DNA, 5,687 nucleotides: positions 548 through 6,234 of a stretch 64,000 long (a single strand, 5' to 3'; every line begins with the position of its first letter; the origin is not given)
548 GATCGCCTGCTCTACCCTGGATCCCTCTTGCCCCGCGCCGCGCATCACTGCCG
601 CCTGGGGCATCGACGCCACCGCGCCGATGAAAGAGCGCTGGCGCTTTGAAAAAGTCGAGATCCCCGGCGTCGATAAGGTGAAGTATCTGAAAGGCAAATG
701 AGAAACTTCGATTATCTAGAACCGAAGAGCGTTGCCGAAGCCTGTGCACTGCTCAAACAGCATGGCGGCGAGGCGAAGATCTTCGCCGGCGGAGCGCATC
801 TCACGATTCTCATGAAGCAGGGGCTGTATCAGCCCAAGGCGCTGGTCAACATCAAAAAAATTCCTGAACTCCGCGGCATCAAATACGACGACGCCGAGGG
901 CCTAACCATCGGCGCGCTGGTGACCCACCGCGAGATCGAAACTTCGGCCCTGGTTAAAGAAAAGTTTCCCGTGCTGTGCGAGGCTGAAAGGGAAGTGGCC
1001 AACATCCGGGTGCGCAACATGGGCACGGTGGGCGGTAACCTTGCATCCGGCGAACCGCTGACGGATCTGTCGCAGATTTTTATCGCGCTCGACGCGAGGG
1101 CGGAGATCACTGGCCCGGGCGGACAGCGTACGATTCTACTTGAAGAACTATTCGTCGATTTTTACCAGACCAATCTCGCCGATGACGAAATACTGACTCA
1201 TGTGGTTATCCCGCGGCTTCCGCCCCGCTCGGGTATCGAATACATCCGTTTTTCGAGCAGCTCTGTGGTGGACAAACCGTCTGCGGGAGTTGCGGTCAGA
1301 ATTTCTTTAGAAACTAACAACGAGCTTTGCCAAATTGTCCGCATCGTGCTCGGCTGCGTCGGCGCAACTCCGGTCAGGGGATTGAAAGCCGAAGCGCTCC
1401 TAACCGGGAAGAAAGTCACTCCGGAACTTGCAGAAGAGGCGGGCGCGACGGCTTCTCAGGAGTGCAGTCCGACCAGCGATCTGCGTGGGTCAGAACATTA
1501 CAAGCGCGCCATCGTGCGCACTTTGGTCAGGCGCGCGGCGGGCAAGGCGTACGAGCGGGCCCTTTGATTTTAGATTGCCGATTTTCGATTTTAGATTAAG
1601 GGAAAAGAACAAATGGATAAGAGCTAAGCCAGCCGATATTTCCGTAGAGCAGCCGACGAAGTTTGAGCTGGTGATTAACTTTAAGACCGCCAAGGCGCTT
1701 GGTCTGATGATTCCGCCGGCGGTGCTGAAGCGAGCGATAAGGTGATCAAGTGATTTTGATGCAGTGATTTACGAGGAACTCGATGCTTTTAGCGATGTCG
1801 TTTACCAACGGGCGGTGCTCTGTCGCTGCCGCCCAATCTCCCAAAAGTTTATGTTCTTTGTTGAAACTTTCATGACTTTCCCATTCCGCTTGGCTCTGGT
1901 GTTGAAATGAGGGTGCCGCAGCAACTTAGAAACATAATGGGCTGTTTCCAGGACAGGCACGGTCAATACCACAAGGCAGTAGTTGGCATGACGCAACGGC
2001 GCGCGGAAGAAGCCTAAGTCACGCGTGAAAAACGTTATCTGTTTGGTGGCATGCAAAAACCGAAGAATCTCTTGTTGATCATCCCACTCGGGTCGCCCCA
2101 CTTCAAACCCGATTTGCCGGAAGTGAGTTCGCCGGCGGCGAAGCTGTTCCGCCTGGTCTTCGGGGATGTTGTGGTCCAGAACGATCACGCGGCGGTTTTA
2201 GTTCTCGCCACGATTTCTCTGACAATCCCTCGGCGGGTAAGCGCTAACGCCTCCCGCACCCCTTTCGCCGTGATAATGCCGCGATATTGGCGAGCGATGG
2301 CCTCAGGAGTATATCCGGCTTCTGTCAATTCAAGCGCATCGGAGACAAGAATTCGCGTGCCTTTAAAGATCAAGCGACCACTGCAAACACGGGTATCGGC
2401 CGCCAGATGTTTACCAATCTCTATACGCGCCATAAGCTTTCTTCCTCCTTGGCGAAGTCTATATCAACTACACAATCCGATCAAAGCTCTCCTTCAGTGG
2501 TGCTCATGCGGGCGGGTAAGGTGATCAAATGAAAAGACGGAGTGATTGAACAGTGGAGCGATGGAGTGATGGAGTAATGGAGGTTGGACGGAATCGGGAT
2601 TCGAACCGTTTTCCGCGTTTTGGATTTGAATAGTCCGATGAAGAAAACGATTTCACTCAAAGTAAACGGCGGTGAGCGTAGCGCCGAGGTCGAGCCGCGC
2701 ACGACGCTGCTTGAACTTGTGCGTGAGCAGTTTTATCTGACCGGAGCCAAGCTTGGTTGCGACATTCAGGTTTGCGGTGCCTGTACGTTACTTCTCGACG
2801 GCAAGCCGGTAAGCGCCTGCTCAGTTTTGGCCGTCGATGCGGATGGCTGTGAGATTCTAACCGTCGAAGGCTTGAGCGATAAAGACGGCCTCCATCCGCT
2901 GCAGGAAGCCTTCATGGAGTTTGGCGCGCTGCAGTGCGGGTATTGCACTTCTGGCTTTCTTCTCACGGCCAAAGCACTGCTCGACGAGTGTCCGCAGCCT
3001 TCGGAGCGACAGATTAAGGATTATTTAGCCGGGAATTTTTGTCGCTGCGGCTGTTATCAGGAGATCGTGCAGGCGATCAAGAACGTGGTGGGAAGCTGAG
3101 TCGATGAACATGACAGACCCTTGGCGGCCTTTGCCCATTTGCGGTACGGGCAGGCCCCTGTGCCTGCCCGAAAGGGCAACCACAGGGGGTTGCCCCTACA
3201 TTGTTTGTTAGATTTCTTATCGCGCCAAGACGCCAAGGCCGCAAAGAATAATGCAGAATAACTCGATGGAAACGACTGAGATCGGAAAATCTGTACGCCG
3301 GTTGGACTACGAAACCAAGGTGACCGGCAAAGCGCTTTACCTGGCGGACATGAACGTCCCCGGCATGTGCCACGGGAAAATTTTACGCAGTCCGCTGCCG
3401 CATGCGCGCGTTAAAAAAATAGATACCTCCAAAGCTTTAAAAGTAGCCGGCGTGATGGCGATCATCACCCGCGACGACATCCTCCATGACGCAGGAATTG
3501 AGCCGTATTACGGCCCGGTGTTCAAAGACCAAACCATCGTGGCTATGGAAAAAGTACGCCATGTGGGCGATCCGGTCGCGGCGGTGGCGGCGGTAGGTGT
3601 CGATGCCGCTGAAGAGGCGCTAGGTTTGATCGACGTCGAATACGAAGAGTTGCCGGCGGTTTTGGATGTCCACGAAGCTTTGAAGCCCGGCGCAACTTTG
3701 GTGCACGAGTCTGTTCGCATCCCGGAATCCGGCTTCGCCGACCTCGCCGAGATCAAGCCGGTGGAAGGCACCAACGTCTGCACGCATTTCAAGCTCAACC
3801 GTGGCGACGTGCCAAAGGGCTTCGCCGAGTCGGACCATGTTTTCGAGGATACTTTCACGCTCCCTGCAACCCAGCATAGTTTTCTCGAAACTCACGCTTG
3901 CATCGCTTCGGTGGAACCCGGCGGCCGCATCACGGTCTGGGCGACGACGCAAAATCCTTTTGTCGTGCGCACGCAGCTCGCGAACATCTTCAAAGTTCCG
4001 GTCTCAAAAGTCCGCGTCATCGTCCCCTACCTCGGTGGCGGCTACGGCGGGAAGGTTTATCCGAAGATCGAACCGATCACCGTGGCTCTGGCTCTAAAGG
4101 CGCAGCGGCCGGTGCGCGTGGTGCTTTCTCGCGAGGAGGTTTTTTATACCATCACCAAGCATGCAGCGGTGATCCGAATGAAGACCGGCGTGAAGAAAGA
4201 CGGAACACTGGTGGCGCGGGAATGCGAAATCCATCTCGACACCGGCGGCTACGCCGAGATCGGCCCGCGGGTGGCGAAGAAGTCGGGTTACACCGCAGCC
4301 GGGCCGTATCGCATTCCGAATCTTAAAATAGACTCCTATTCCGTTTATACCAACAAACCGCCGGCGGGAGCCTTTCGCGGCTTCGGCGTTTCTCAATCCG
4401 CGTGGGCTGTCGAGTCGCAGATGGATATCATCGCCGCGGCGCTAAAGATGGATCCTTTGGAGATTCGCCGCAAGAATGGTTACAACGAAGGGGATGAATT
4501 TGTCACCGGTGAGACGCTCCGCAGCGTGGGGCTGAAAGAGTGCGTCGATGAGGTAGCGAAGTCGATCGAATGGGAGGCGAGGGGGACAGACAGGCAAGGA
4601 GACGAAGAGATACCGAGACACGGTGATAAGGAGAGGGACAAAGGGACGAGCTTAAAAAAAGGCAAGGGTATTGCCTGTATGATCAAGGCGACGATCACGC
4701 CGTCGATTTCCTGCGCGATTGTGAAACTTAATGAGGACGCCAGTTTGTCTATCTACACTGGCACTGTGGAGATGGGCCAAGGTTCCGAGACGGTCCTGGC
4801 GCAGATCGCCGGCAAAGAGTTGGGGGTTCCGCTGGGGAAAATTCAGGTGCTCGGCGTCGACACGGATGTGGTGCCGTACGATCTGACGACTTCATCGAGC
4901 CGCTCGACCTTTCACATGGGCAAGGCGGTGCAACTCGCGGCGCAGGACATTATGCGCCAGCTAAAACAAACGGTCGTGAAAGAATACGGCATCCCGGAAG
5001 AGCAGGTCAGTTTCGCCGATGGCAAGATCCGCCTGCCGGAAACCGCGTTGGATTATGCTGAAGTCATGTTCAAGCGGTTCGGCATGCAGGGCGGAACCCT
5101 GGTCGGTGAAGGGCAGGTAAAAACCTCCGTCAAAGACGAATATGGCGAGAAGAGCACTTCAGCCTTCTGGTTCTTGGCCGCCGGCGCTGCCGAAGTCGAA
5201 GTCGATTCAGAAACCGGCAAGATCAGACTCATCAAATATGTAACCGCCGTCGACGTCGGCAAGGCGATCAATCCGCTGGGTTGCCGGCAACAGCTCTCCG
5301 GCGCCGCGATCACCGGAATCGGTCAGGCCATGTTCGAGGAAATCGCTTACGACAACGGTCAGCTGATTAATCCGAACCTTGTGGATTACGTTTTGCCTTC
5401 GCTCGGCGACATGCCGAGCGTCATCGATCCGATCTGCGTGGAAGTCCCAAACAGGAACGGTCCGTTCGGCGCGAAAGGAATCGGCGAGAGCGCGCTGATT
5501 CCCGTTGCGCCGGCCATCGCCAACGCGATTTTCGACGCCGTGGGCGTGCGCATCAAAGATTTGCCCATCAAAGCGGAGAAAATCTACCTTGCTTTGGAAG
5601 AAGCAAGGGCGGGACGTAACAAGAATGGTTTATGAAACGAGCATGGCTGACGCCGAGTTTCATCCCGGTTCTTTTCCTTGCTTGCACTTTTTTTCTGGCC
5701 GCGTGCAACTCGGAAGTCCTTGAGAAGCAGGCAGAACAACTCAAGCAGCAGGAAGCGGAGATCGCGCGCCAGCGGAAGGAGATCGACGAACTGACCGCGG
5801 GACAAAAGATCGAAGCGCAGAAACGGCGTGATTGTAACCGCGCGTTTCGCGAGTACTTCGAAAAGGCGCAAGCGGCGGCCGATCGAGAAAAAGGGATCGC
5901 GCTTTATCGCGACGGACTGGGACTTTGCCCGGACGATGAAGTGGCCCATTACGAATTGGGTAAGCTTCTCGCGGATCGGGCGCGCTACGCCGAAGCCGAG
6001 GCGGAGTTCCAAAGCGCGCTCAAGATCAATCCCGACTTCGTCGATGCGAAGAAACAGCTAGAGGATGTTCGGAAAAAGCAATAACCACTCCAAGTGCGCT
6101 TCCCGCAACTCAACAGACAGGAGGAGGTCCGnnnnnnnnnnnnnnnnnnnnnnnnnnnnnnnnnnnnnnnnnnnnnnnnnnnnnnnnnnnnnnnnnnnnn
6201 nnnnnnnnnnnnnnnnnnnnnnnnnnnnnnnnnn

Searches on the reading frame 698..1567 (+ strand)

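Call 50: search_protein_families(library=pfam, max_evalue=0.00001, proteins=[window:698-1567:+])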
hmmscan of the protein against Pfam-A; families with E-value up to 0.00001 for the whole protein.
window:698-1567:+ (289 aa): 2 families
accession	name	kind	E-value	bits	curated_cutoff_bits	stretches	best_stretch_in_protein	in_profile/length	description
PF00941.27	FAD_binding_5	-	1.7e-47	161.8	27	1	3-173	2-169/170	FAD binding domain in molybdopterin dehydrogenase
PF03450.22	CO_deh_flav_C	-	1.1e-19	70.9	25.5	1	196-282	16-100/102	CO dehydrogenase flavoprotein C-terminal domain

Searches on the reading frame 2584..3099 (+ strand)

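Call 93: search_protein_families(library=pfam, max_evalue=0.001, proteins=[window:2584-3099:+])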
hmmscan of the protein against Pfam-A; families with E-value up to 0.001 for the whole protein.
window:2584-3099:+ (171 aa): 3 families
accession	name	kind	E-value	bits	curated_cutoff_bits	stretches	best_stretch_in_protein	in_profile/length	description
PF01799.25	Fer2_2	-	2.6e-30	104.8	30.3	1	93-166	1-75/75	[2Fe-2S] binding domain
PF13085.11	Fer2_3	-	2.6e-05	24.6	27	1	58-97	51-89/107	2Fe-2S iron-sulfur cluster binding domain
PF00111.32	Fer2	-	5.1e-05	23.6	21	1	26-77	2-53/77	2Fe-2S iron-sulfur cluster binding domain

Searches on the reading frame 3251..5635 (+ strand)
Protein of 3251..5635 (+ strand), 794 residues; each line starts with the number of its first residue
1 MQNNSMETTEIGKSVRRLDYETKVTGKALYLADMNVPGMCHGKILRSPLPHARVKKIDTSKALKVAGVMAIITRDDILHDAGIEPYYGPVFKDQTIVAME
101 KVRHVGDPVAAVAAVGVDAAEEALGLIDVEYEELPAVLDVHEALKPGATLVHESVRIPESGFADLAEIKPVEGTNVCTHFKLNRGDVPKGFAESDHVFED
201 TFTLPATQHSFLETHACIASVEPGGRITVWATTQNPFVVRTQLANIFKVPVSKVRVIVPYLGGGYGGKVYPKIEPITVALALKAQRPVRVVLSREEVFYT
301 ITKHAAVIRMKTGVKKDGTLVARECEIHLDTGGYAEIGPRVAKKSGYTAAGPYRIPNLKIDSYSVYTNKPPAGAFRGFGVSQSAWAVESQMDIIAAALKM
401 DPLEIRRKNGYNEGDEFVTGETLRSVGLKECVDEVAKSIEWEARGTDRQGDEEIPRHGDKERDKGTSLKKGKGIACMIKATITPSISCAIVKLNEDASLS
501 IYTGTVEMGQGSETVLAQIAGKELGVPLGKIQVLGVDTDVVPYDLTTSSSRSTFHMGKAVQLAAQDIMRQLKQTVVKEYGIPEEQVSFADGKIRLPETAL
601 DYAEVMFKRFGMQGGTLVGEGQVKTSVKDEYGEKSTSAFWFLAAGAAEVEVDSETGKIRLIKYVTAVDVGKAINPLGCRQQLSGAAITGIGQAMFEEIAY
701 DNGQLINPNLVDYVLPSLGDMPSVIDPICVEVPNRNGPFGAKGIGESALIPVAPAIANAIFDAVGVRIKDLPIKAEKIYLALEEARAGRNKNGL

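Call 50: search_protein_families(library=pfam, max_evalue=0.00001, proteins=[window:3251-5635:+])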
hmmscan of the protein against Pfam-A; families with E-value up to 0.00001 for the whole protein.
window:3251-5635:+ (794 aa): 3 families
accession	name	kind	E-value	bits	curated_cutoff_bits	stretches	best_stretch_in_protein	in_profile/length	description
PF02738.23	MoCoBD_1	-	6.6e-79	264.9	27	1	173-409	6-243/244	Molybdopterin cofactor-binding domain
PF20256.3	MoCoBD_2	-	1.8e-68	231.6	27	1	460-722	16-283/283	Molybdopterin cofactor-binding domain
PF01315.27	Ald_Xan_dh_C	-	3.7e-30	104.9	31.3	1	25-135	1-110/110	Aldehyde oxidase and xanthine dehydrogenase, a/b hammerhead domain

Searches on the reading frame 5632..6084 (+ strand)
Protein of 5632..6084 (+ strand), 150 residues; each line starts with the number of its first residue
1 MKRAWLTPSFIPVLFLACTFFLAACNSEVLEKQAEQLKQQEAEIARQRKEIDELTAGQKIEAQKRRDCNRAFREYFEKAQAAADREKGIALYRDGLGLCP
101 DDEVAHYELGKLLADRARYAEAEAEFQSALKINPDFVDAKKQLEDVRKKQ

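Call 50: search_protein_families(library=pfam, max_evalue=0.00001, proteins=[window:5632-6084:+])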
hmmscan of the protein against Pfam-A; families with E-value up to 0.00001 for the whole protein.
window:5632-6084:+ (150 aa): 3 families
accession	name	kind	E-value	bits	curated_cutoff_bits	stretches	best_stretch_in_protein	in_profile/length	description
PF07719.23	TPR_2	-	3.3e-06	27.2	27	0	105-135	3-33/34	Tetratricopeptide repeat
PF13428.12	TPR_14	-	4.8e-06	27.2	23.5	0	105-142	3-40/44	Tetratricopeptide repeat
PF13414.12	TPR_11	-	6.2e-06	26.2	26.8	0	118-139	9-30/42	TPR repeat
